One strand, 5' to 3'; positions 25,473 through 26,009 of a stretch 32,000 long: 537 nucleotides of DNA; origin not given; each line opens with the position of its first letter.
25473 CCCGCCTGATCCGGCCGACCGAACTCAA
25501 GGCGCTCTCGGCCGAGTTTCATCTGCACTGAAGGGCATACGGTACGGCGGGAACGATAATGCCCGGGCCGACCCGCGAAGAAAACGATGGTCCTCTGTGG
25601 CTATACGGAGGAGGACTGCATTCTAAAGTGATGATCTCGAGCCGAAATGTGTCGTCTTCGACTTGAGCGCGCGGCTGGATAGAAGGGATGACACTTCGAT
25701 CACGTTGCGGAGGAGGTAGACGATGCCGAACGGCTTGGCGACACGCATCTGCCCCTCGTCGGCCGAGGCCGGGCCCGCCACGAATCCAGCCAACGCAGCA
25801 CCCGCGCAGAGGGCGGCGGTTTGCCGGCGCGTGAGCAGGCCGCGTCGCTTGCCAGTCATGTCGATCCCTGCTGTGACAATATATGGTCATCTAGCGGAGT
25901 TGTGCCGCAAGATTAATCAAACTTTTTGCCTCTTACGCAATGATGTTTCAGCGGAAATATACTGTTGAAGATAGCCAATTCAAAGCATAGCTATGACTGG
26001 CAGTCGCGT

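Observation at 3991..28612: Window-scale clustering of sulfur-acquisition functions (possible sulfur-starvation island)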

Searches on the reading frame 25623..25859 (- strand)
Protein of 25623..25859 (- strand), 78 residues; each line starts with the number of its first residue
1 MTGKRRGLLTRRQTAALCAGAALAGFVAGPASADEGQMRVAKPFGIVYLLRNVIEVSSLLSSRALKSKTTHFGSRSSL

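Call 99: search_protein_families(library=ncbifam, proteins=[window:25623-25859:-], max_evalue=0.01)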
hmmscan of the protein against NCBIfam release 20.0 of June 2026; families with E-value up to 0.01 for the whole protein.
window:25623-25859:- (78 aa): 0 families

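Call 100: search_protein_families(library=pfam, proteins=[window:25623-25859:-], max_evalue=0.01)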
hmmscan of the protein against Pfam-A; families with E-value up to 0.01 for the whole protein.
window:25623-25859:- (78 aa): 0 families
